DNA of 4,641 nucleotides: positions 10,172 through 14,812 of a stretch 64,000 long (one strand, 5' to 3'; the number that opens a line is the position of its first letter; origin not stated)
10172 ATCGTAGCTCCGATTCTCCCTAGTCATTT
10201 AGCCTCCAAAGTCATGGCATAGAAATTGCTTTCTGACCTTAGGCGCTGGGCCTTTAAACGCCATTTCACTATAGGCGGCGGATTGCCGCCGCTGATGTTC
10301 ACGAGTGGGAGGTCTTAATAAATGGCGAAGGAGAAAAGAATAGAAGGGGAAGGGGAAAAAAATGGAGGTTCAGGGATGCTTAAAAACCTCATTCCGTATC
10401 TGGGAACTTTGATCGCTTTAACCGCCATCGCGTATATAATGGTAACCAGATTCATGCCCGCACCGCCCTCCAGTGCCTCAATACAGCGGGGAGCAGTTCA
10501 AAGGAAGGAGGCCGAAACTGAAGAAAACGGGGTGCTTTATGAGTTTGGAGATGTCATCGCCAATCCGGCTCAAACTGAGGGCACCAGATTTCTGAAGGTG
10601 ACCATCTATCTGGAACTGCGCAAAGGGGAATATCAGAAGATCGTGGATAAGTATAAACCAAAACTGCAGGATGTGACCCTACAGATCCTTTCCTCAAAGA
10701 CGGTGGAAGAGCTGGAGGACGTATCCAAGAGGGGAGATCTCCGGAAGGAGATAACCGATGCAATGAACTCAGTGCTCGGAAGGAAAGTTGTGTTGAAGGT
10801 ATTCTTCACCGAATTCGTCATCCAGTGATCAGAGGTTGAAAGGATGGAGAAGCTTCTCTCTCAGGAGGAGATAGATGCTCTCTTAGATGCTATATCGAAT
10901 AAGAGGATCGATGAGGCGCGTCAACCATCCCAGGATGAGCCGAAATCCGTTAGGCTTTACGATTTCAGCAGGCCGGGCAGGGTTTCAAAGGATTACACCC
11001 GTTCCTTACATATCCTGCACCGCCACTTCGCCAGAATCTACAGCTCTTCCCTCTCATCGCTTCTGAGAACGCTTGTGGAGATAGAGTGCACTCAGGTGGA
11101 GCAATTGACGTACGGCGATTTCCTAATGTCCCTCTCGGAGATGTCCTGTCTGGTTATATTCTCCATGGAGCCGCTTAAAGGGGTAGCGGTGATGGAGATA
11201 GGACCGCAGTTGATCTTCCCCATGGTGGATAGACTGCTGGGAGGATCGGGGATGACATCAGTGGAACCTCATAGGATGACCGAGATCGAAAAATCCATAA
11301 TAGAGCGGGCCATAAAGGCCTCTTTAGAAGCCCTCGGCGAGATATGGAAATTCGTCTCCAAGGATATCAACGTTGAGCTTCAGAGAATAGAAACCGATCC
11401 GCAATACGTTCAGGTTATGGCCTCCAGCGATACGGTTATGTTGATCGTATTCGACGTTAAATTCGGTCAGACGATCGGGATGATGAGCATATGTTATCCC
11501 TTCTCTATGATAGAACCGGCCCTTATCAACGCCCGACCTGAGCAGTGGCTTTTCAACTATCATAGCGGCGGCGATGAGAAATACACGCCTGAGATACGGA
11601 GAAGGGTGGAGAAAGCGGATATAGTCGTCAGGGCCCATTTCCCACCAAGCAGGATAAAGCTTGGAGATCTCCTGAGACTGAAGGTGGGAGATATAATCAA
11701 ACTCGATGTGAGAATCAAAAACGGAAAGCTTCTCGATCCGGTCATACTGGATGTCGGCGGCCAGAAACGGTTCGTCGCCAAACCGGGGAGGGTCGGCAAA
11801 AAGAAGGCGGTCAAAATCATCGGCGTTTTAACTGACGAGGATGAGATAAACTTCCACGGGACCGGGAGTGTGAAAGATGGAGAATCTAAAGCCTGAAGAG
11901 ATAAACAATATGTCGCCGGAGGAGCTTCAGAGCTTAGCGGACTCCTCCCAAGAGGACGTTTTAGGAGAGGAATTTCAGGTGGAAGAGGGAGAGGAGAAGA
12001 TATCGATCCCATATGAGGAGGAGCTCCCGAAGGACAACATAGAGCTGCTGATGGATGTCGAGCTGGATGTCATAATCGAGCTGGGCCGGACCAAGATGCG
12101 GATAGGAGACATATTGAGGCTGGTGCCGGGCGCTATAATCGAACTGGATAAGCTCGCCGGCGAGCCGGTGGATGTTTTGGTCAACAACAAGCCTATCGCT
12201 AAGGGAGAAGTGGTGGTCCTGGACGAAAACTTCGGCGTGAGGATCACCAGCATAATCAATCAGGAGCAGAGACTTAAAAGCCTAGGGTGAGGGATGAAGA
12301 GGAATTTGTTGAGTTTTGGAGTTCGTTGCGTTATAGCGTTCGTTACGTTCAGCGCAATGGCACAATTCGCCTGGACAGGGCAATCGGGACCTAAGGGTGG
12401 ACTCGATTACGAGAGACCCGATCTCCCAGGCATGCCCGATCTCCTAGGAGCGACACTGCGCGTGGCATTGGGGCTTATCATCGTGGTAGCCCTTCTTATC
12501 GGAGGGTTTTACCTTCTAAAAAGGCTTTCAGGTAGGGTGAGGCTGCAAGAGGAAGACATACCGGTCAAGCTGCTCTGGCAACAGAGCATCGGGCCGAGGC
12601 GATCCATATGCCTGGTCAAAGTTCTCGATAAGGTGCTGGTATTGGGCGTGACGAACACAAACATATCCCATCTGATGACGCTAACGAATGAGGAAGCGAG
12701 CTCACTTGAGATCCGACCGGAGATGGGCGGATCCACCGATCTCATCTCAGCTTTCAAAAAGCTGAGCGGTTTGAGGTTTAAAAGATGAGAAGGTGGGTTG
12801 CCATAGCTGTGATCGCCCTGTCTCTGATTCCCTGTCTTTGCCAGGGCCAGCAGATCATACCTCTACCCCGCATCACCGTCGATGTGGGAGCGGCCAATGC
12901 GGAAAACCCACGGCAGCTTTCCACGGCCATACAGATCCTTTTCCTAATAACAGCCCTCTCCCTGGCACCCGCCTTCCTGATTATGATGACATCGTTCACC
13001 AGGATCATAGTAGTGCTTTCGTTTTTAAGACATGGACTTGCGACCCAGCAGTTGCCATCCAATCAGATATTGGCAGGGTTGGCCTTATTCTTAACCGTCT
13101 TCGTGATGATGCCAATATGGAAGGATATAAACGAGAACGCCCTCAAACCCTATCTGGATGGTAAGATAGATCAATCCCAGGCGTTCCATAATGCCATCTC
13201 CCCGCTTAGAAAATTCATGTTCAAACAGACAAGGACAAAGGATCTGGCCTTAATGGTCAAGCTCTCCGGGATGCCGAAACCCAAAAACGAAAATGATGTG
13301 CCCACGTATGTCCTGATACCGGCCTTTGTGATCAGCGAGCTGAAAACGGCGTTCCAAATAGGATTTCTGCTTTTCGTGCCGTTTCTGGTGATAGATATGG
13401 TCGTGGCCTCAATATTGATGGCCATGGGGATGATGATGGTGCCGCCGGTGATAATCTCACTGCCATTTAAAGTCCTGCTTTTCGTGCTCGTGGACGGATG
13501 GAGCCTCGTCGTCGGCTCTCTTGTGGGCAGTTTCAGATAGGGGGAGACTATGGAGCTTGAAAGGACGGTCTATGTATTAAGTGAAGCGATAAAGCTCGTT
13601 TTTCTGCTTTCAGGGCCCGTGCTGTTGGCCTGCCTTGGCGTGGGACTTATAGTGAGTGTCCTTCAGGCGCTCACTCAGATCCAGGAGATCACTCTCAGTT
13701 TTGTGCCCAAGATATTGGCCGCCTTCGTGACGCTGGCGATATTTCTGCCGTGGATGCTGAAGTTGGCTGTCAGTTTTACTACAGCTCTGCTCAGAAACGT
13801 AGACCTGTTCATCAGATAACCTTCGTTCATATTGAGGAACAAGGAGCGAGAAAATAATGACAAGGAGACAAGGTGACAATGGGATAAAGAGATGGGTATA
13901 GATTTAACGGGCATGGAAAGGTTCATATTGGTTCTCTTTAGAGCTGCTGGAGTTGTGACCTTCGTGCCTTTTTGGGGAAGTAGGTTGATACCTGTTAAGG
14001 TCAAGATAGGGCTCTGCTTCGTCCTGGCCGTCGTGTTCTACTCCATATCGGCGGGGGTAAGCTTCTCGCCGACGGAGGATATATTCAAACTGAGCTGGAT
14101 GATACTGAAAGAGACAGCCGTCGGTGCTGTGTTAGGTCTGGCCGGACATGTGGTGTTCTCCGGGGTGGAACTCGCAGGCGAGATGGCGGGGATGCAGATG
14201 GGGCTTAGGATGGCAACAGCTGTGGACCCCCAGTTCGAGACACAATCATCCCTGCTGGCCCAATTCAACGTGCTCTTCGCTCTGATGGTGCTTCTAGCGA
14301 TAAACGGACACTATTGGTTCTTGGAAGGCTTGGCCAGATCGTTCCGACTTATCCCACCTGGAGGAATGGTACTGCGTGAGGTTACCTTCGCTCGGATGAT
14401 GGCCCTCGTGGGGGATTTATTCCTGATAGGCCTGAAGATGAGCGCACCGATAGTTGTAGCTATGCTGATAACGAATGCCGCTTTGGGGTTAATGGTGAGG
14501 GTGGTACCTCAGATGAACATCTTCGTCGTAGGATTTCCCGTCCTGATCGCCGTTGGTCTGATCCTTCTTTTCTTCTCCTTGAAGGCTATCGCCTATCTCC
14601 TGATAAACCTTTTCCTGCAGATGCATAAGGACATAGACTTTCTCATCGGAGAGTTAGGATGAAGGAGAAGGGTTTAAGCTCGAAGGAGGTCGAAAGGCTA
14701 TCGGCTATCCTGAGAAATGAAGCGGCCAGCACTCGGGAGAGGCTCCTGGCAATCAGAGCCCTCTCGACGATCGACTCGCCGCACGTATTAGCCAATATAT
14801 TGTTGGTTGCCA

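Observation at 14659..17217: An 852-aa cytoplasmic HEAT-repeat + VWA protein is translationally coupled between fliR and flhB inside the flagellar export-gate operon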

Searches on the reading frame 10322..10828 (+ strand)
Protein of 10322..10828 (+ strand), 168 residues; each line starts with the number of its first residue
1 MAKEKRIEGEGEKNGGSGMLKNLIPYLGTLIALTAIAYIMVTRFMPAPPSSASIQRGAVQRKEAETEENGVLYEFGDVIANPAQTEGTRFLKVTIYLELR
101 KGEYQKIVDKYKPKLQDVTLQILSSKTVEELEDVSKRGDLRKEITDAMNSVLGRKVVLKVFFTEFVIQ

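Call 9: search_protein_families(library=pfam, proteins=[window:10322-10828:+], max_evalue=0.001)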
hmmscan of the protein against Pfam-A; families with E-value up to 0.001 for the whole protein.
window:10322-10828:+ (168 aa): 1 family
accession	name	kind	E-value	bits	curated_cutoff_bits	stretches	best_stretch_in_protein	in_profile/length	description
PF03748.19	FliL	-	1.1e-19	71.3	24.6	1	73-168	2-103/103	Flagellar basal body-associated protein FliL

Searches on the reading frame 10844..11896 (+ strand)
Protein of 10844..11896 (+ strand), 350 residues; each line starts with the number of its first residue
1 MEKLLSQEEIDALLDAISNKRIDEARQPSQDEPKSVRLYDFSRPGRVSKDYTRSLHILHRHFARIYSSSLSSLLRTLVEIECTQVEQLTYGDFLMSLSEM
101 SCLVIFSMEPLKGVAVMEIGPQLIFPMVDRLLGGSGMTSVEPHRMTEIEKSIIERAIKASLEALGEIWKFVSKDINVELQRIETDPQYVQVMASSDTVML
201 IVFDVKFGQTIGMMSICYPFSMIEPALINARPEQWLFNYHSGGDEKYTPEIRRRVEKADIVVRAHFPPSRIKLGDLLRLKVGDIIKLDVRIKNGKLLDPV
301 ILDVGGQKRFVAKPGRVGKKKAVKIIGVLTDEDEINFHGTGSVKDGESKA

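Call 9: search_protein_families(library=pfam, proteins=[window:10844-11896:+], max_evalue=0.001)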
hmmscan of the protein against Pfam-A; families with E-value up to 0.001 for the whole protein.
window:10844-11896:+ (350 aa): 2 families
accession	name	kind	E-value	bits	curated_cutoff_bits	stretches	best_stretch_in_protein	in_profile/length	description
PF02154.20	FliM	-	4.6e-56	190.2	27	1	39-226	1-188/192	Flagellar motor switch protein FliM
PF01052.25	FliMN_C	-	5e-14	52.4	23.8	1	254-329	2-72/73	Type III flagellar switch regulator (C-ring) FliN C-term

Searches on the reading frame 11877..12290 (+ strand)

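Call 9: search_protein_families(library=pfam, proteins=[window:11877-12290:+], max_evalue=0.001)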
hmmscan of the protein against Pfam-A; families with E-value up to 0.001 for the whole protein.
window:11877-12290:+ (137 aa): 1 family
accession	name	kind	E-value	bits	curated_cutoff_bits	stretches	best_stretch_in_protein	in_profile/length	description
PF01052.25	FliMN_C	-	1.9e-27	95.4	23.8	1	57-127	2-72/73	Type III flagellar switch regulator (C-ring) FliN C-term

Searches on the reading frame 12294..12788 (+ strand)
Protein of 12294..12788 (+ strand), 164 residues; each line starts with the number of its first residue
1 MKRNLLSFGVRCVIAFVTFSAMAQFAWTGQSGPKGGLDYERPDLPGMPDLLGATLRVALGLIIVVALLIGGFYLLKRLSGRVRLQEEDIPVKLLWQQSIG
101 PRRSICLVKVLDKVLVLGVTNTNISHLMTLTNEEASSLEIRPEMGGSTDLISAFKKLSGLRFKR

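Call 6: search_protein_families(library=pfam, proteins=[window:12294-12788:+], max_evalue=0.01)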
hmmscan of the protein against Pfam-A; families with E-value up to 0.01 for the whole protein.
window:12294-12788:+ (164 aa): 1 family
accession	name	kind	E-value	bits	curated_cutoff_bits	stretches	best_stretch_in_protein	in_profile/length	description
PF04347.18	FliO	-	1.4e-12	48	22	1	73-139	1-70/91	Flagellar biosynthesis protein, FliO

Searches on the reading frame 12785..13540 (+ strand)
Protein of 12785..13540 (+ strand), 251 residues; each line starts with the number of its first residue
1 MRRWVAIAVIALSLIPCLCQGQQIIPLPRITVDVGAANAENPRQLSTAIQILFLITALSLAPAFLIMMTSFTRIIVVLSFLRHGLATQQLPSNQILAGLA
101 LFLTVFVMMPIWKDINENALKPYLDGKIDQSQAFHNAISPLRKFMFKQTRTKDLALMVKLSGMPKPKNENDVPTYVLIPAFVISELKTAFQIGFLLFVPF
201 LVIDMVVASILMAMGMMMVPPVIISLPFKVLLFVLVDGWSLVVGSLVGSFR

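Call 6: search_protein_families(library=pfam, proteins=[window:12785-13540:+], max_evalue=0.01)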
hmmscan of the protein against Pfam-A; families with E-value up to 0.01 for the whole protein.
window:12785-13540:+ (251 aa): 1 family
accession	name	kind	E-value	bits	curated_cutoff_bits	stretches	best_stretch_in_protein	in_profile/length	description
PF00813.25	FliP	-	9e-85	283.9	26.9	1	54-246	1-191/191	FliP family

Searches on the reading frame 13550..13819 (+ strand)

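Call 6: search_protein_families(library=pfam, proteins=[window:13550-13819:+], max_evalue=0.01)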
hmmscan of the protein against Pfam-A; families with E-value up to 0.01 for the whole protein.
window:13550-13819:+ (89 aa): 1 family
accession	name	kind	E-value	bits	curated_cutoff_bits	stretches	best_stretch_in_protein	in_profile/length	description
PF01313.24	Bac_export_3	-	1.1e-26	93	25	1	7-77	3-73/74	Bacterial export proteins, family 3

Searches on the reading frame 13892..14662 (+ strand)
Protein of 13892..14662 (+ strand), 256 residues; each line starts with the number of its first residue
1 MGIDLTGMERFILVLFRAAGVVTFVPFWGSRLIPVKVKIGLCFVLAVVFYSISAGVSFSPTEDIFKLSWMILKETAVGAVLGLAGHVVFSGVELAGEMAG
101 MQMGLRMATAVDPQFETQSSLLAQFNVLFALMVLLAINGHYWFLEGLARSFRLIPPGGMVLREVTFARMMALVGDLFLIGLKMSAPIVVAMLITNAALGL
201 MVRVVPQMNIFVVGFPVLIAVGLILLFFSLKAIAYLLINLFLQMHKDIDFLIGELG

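Call 6: search_protein_families(library=pfam, proteins=[window:13892-14662:+], max_evalue=0.01)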
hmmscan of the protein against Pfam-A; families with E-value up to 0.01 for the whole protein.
window:13892-14662:+ (256 aa): 1 family
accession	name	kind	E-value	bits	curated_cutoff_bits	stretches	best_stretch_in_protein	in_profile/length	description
PF01311.25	Bac_export_1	-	1.9e-64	217.8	27.8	1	10-243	3-229/230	Bacterial export proteins, family 1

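Call 7: search_protein_families(library=ncbifam, proteins=[window:13892-14662:+], max_evalue=0.01)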
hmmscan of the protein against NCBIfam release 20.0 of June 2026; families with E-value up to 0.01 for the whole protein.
window:13892-14662:+ (256 aa): 5 families
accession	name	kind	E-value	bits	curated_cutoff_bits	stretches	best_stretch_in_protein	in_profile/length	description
TIGR01400.1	fliR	equivalog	6.4e-57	193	168.6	1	10-245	3-238/245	flagellar biosynthetic protein FliR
NF009411.0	PRK12772.1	equivalog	9e-39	133.4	739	1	9-248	8-247/610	fused FliR family export protein/FlhB family type III secretion system protein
TIGR01401.1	fliR_like_III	equivalog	1.1e-29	103.8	163.05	1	12-246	12-246/253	type III secretion system export apparatus subunit SctT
NF009416.1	PRK12780.1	equivalog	1.3e-21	77.4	306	1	12-233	10-233/247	flagellar biosynthesis protein FliR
NF011876.0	PRK15349.1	equivalog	3.4e-12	46.8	275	1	68-230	69-234/259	EscT/YscT/HrcT family type III secretion system export apparatus protein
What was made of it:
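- Closest known: Lineage-specific flagellar accessory proteins. Different: X matches no flagellar Pfam or NCBIfam model (calls 6, 7).
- Checked: A fused FliR/FlhB family exists in NCBIfam (NF009411, call 7).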

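Call 53: find_related_loci(query=A3, collection=metagenome_contigs, flank=6000)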
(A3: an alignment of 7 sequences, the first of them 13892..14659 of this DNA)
Query A3 (256 aa) in metagenome_contigs; peptide patterns used: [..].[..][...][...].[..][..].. (x = any residue, [..] = any of these).
380 stretches matched a pattern; 182 encode a relative of the query (tblastn E <= 1e-3); the best 80 are kept; 80 distinct loci.
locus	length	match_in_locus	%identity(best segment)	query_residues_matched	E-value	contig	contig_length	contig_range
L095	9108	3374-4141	91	1-256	5e-153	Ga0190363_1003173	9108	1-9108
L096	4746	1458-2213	51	1-252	8e-86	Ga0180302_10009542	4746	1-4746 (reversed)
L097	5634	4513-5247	35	4-248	1e-46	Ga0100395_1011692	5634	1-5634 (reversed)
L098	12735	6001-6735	35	4-248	1e-46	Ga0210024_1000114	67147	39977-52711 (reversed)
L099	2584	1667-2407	32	1-247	1e-43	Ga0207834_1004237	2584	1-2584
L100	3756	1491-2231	32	1-247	1e-43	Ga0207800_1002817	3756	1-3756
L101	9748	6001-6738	35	2-247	4e-41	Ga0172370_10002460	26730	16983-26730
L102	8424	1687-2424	35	2-247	4e-41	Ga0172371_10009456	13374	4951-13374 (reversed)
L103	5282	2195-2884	35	10-241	4e-40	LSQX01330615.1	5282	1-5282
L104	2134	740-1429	35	10-241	2e-40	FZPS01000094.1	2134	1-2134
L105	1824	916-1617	36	11-239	9e-41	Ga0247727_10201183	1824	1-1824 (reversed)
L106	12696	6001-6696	33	1-232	3e-40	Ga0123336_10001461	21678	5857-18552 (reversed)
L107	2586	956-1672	36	1-241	3e-40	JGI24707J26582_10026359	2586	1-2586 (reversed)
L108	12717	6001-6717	35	1-241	1e-39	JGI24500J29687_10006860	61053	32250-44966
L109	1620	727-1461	34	11-256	1e-39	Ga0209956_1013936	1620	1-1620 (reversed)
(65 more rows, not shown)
